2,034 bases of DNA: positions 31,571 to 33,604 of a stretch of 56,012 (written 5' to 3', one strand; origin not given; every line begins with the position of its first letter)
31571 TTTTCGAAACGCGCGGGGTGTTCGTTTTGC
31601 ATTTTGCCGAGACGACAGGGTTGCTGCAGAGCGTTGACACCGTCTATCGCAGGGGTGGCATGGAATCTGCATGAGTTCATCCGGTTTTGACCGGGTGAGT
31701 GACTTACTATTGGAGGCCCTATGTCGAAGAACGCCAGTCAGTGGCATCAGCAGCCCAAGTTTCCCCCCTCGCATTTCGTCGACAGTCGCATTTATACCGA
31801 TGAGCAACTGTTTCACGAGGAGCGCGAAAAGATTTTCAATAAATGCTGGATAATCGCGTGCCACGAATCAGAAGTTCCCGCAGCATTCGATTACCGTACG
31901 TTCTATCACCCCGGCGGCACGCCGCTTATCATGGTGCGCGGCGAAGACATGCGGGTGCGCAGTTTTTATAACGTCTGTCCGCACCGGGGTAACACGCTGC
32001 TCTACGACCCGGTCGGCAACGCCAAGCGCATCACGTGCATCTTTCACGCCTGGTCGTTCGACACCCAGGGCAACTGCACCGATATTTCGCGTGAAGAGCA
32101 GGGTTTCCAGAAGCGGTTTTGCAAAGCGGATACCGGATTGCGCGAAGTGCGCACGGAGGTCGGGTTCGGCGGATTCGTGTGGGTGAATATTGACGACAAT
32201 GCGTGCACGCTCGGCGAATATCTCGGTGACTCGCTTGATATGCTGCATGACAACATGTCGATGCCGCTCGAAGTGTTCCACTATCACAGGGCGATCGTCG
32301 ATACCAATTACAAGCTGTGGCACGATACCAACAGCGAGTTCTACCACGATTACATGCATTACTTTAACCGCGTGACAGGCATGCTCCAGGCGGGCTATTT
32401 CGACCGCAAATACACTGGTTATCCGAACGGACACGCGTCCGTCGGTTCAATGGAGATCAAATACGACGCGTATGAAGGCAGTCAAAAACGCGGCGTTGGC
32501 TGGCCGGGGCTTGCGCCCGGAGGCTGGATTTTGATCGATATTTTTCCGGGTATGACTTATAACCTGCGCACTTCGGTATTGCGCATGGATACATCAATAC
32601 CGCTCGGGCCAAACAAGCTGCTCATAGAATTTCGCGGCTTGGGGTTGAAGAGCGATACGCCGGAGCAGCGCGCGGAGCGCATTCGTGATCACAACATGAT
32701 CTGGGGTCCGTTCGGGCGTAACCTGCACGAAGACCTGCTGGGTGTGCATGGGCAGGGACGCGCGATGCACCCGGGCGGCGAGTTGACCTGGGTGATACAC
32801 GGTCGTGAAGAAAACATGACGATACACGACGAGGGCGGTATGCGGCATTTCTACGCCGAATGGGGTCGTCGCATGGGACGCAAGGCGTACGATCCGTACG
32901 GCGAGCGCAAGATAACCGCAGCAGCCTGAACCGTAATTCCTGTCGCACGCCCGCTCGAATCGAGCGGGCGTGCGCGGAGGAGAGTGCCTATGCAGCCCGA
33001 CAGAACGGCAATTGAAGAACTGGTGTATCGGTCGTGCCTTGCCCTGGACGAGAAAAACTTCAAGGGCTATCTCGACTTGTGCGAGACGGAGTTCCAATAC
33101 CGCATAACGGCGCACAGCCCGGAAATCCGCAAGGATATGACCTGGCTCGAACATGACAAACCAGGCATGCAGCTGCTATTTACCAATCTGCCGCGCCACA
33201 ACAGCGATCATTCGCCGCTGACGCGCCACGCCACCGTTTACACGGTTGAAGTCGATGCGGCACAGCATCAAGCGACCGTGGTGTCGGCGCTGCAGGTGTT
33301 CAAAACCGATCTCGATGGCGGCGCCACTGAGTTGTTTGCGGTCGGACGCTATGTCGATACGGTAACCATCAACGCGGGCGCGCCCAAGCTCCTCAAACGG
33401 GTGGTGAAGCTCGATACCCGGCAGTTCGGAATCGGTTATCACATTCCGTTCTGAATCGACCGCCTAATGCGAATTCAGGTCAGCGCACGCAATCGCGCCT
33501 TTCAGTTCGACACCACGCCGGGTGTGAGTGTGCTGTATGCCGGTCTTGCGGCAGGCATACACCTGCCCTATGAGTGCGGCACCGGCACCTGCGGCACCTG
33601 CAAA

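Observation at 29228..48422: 19-kb sigma-54-controlled island: Rieske oxygenase, ABC importer, THF-C1 enzymes and sulfite handling; a candidate C1-organosulfonate (methanesulfonate-like) catabolic system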

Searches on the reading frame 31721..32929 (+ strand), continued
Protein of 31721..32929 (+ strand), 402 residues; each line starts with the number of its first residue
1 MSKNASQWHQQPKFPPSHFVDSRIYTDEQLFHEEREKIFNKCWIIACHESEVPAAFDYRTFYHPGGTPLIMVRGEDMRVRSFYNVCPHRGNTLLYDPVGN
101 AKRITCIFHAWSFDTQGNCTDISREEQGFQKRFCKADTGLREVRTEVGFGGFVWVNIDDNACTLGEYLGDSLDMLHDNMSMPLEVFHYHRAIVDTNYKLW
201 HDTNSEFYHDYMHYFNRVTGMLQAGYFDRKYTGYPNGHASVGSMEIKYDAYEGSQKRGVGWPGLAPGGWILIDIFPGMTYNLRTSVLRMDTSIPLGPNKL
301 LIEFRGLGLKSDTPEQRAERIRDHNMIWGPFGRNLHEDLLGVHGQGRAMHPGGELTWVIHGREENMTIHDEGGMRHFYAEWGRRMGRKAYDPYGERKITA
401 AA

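Call 53: find_encoding_contigs(protein=P0318, flank=10000, max_places=1)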
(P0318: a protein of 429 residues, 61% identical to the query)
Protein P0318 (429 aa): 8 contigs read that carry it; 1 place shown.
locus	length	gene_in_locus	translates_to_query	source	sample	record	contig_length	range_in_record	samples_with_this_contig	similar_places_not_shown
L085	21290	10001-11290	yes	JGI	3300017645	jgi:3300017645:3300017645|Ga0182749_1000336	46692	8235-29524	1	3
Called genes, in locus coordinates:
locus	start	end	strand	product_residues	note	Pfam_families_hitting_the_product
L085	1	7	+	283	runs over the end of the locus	PF00941:FAD_binding_5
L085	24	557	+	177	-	PF00111:Fer2, PF13085:Fer2_3 (weak), PF01799:Fer2_2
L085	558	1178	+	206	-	PF06240:COXG, PF10604:Polyketide_cyc2 (weak)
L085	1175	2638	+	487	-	PF01425:Amidase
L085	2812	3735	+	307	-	PF03976:PPK2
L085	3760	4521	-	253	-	PF01061:ABC2_membrane, PF12698:ABC2_membrane_3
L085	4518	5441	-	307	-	PF00005:ABC_tran, PF13304:AAA_21 (faint)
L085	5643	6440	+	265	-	PF00392:GntR, PF07702:UTRA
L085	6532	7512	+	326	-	PF03401:TctC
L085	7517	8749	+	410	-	PF04412:AcnX, PF28403:AcnX_2nd, PF28406:AcnX_3rd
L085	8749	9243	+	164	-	PF01989:AcnX_swivel_put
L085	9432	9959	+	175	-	PF01965:DJ-1_PfpI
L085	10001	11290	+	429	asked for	PF00355:Rieske, PF00848:Ring_hydroxyl_A (weak)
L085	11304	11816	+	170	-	-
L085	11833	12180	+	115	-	PF00355:Rieske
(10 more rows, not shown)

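Call 54: find_encoding_contigs(protein=P0358, flank=10000, max_places=1)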
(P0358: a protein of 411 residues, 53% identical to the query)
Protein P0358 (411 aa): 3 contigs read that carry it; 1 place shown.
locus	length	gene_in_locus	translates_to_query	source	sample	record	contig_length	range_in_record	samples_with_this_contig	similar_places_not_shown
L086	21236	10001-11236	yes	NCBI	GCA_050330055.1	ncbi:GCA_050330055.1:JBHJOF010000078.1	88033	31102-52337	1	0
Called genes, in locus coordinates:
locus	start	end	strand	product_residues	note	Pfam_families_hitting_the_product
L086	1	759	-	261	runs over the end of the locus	-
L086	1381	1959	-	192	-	PF01507:PAPS_reduct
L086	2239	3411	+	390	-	PF14306:PUA_2, PF01747:ATP-sulfurylase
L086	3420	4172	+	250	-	PF00149:Metallophos, PF12850:Metallophos_2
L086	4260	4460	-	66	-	-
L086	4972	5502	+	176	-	-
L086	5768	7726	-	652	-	PF06808:DctM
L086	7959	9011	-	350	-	PF16868:NMT1_3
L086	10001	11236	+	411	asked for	PF00355:Rieske, PF00848:Ring_hydroxyl_A (weak)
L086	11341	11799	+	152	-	PF00866:Ring_hydroxyl_B (faint)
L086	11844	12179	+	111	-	PF00355:Rieske, PF13806:Rieske_2 (weak)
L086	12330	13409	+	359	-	PF00111:Fer2, PF00970:FAD_binding_6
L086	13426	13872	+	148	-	PF00027:cNMP_binding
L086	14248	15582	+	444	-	PF00174:Oxidored_molyb, PF03404:Mo-co_dimer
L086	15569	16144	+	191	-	PF00034:Cytochrom_C, PF13442:Cytochrome_CBB3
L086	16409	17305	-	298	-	PF02548:Pantoate_transf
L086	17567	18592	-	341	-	PF01571:GCV_T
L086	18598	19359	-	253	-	PF01925:TauE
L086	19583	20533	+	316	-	PF00126:HTH_1, PF03466:LysR_substrate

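Call 72: search_dna_similar(query=window:31721-32929:+, collection=plasmids, mode=protein, max_evalue=1e-60, max_rows=25)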
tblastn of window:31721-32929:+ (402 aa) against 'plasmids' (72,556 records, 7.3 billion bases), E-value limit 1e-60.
Records with a match: 7; places in all: 7; records where one place covers at least 80% of the query: 7.
Best place of each record, by identity: <60% 7.
By first word of the organism name: Hydrogenophaga 2; uncultured 2; Burkholderia 1; Paraburkholderia 1; Methylobacterium 1.
By predicted mobility (MOB-suite, as given by PLSDB): conjugative 5; mobilizable 1; non-mobilizable 1.
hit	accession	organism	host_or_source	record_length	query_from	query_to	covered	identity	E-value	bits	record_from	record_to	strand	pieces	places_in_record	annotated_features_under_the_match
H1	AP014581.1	Burkholderia sp. RPE67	Riptortus pedestris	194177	1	395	98%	59.2%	1e-166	524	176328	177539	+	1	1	methanesulfonate monooxygenase, hydroxylase alpha subunit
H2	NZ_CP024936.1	Paraburkholderia graminis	soil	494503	1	395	98%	58.2%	2e-162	512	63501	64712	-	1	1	aromatic ring-hydroxylating dioxygenase subunit alpha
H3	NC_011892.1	Methylobacterium nodulans ORS 2060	-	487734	2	402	100%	54.4%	1e-143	458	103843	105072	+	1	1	aromatic ring-hydroxylating dioxygenase subunit alpha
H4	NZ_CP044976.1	Hydrogenophaga sp. PBL-H3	-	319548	1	395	98%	42.2%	5e-103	341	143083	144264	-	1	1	aromatic ring-hydroxylating dioxygenase subunit alpha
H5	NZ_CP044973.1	Hydrogenophaga sp. PBL-H3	-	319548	1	395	98%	42.2%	5e-103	341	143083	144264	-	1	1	aromatic ring-hydroxylating dioxygenase subunit alpha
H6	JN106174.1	uncultured bacterium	-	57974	9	394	96%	39.9%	4e-87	295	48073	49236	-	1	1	ring-hydroxylating dioxygenase alpha subunit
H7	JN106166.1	uncultured bacterium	-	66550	9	394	96%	39.9%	4e-87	295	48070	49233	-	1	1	ring-hydroxylating dioxygenase alpha subunit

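Call 73: get_annotated_region(hit=H1, flank=12000)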
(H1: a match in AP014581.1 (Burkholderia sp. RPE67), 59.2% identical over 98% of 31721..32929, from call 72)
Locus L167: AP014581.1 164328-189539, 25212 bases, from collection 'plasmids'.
description: Burkholderia sp. RPE67 plasmid p3 DNA, complete genome
organism: Burkholderia sp. RPE67 (NCBI taxid 758796)
taxonomy: Bacteria; Pseudomonadota; Betaproteobacteria; Burkholderiales; Burkholderiaceae; Burkholderia; Burkholderia sp. RPE67
host: -; source: Riptortus pedestris; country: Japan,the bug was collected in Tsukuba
typing (MOB-suite, as given by PLSDB): mobilizable; relaxase MOBH
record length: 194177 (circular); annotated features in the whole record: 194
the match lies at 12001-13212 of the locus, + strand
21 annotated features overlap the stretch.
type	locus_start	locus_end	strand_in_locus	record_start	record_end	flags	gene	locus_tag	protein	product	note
CDS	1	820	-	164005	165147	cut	-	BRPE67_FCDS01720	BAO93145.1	putative membrane protein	-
CDS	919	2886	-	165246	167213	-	-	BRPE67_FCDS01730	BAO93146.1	putative membrane protein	-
CDS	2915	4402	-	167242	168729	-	-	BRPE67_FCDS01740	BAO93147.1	putative membrane protein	-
CDS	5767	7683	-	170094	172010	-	-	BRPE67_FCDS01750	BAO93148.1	PrpE protein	-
CDS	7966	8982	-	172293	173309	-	-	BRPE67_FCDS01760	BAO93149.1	putative membrane protein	-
CDS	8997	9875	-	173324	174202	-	-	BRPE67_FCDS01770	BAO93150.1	putative membrane protein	-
CDS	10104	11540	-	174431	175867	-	-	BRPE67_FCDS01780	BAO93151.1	lactaldehyde dehydrogenase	-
CDS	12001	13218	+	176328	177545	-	-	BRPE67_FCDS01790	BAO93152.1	methanesulfonate monooxygenase, hydroxylase alpha subunit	-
CDS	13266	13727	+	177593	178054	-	-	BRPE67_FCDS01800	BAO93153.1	methanesulfonate monooxygenase, hydroxylase subunit beta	-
CDS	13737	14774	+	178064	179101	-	-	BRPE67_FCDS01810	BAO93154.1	methanesulfonate monooxygenase component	-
CDS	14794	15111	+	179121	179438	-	-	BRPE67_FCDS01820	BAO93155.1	putative membrane protein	-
CDS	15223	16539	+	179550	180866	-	-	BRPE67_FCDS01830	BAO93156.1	major facilitator transporter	-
CDS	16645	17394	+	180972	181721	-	-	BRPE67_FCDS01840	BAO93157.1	putative membrane protein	-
CDS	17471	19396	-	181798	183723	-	-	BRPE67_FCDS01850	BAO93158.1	Fis family GAF modulated sigma54 specific transcriptional regulator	-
CDS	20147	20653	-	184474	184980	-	-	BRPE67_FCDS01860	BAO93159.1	AraC family transcriptional regulator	-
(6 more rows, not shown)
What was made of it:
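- Gene context therefore tracks the likely product (call 73). The RPE67 variant sits next to an aldehyde dehydrogenase and PrpE (call 73).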

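Call 74: get_annotated_region(hit=H3, flank=12000)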
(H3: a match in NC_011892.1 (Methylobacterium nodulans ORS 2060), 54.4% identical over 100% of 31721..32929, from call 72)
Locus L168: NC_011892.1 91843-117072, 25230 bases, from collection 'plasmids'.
description: Methylobacterium nodulans ORS 2060 plasmid pMNOD01, complete sequence
organism: Methylobacterium nodulans ORS 2060 (NCBI taxid 460265)
taxonomy: Bacteria; Pseudomonadota; Alphaproteobacteria; Hyphomicrobiales; Methylobacteriaceae; Methylobacterium; Methylobacterium nodulans; Methylobacterium nodulans ORS 2060
host: -; source: -; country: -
typing (MOB-suite, as given by PLSDB): non-mobilizable
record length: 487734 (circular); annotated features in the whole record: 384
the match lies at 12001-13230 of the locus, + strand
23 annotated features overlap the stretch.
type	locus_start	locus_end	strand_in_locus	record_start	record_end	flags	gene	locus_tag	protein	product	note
CDS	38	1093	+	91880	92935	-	-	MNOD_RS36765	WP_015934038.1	LysR family transcriptional regulator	GO:0006355 - regulation of DNA-templated transcription [Evidence IEA]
CDS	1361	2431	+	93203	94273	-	-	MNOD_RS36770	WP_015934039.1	IS630-like element ISMno19 family transposase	GO:0006313 - DNA transposition [Evidence IEA]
CDS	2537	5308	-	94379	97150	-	fdhF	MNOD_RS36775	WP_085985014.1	formate dehydrogenase subunit alpha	GO:0015942 - formate metabolic process [Evidence IEA]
CDS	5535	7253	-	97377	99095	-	-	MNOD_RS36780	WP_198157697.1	NAD(P)H-dependent oxidoreductase subunit E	-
CDS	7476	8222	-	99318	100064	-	-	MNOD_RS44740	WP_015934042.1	hypothetical protein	-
CDS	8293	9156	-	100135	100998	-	-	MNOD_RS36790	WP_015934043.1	amidohydrolase family protein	-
CDS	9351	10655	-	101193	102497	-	-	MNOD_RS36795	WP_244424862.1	MFS transporter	GO:0055085 - transmembrane transport [Evidence IEA]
CDS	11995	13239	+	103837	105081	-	-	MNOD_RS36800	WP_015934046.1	aromatic ring-hydroxylating dioxygenase subunit alpha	-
CDS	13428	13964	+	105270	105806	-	-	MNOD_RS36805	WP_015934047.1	nuclear transport factor 2 family protein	-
CDS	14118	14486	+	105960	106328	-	-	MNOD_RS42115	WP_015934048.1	Rieske 2Fe-2S domain-containing protein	-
CDS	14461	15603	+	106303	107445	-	-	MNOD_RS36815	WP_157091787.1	2Fe-2S iron-sulfur cluster-binding protein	-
CDS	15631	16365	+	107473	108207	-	-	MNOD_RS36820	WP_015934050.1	sulfite exporter TauE/SafE family protein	GO:0006810 - transport [Evidence IEA]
CDS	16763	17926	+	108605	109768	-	-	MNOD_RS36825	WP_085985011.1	molybdopterin-dependent oxidoreductase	-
CDS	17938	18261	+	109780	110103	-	-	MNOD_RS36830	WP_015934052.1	cytochrome c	-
CDS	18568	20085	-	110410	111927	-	-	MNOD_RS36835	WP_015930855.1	IS66-like element ISMno13 family transposase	GO:0006313 - DNA transposition [Evidence IEA]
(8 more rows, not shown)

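Call 83: list_cluster_members(proteins=[window:31721-32929:+, window:44893-45762:-, window:34504-35241:+, window:36545-37894:+, window:44432-44896:-])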
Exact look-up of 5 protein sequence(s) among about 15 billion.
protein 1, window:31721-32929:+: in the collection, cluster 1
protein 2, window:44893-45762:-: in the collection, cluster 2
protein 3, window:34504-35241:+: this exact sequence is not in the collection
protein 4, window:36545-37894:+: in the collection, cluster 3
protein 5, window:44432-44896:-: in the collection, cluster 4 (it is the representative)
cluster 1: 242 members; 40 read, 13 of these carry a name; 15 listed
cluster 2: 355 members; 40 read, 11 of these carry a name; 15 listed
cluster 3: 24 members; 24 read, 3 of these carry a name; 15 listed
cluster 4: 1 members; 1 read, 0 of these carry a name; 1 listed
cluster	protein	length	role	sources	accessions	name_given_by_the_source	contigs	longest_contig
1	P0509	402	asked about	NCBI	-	-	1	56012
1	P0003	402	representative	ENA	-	-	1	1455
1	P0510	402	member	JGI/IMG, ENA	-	methanesulfonate monooxygenase large subunit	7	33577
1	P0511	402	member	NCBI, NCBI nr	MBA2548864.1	MAG: aromatic ring-hydroxylating dioxygenase subunit alpha [Burkholderiaceae bacterium] | aromatic ring-hydroxylating dioxygenase subunit alpha [Burkholderiaceae bacterium]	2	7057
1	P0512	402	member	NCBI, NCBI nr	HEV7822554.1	MAG TPA: aromatic ring-hydroxylating dioxygenase subunit alpha [Burkholderiales bacterium] | aromatic ring-hydroxylating dioxygenase subunit alpha [Burkholderiales bacterium]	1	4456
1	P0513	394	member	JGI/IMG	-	methanesulfonate monooxygenase large subunit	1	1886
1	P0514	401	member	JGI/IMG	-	methanesulfonate monooxygenase large subunit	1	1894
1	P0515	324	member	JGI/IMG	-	methanesulfonate monooxygenase large subunit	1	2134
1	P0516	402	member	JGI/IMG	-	methanesulfonate monooxygenase subunit alpha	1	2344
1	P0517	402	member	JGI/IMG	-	methanesulfonate monooxygenase large subunit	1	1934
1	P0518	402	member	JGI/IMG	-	methanesulfonate monooxygenase subunit alpha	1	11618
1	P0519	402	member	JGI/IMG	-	methanesulfonate monooxygenase large subunit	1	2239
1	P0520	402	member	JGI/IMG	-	methanesulfonate monooxygenase large subunit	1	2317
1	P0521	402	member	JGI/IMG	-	methanesulfonate monooxygenase large subunit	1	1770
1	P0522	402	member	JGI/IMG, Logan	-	methanesulfonate monooxygenase large subunit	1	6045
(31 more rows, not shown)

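Call 93: find_encoding_contigs(protein=P0384, flank=10000, max_places=2)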
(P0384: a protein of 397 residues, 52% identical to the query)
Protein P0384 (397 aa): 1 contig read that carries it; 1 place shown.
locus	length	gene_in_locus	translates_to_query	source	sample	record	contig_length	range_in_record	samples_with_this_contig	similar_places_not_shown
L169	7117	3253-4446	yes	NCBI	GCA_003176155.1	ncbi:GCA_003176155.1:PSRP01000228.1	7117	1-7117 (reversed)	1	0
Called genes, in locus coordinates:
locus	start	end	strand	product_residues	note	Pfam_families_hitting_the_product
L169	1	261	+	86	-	?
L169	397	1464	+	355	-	PF00528:BPD_transp_1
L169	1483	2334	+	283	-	PF03193:RsgA_GTPase (faint), PF00005:ABC_tran, PF13304:AAA_21 (faint)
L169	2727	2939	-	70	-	-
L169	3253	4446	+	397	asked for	PF00355:Rieske, PF00848:Ring_hydroxyl_A (weak)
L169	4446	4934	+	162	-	PF00866:Ring_hydroxyl_B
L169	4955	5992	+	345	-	PF00111:Fer2, PF00970:FAD_binding_6, PF00175:NAD_binding_1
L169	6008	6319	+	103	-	PF00355:Rieske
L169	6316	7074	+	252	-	PF00392:GntR, PF08279:HTH_11 (weak), PF07702:UTRA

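Call 94: find_encoding_contigs(protein=P0370, flank=10000, max_places=2)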
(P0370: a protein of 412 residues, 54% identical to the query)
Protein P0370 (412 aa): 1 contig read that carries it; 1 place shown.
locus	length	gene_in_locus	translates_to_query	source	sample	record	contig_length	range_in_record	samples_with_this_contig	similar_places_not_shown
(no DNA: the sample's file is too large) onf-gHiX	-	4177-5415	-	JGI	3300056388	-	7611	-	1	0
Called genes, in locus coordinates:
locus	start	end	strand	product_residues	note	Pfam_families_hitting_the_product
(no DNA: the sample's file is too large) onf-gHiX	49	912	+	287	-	PF00528:BPD_transp_1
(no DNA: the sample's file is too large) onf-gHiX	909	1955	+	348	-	PF00005:ABC_tran, PF08402:TOBE_2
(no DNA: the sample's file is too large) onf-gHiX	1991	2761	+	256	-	PF00106:adh_short, PF08659:KR, PF13561:adh_short_C2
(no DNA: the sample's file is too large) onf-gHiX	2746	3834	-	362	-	PF01156:IU_nuc_hydro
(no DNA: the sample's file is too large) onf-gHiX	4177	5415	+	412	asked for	PF00355:Rieske, PF00848:Ring_hydroxyl_A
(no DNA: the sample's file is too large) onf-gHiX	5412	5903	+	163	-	PF13577:SnoaL_4, PF00866:Ring_hydroxyl_B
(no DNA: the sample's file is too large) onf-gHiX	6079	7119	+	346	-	PF00111:Fer2, PF00970:FAD_binding_6 (weak), PF00175:NAD_binding_1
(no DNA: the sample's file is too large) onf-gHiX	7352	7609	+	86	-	?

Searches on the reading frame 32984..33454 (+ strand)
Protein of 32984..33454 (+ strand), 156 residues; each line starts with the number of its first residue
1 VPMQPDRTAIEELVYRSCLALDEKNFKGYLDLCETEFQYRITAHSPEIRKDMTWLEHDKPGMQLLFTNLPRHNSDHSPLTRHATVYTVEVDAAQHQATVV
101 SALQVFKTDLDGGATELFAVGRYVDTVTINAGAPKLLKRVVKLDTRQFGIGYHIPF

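Call 3: search_protein_families(library=pfam, proteins=[window:32984-33454:+])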
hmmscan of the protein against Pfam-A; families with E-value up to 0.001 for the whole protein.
window:32984-33454:+ (156 aa): 2 families
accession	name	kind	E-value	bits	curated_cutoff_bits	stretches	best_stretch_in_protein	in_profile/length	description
PF13577.12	SnoaL_4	-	5e-08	33.4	24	1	6-132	5-118/126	SnoaL-like domain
PF00866.24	Ring_hydroxyl_B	-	3e-07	31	27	1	19-146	4-140/144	Ring hydroxylating beta subunit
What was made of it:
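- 32984..33454 (+): MsmB-like oxygenase beta subunit. SnoaL_4 and Ring_hydroxyl_B domains (call 3).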

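Call 5: search_protein_families(library=ncbifam, proteins=[window:32984-33454:+], max_evalue=0.00001)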
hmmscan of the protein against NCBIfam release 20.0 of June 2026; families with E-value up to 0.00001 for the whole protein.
window:32984-33454:+ (156 aa): 0 families
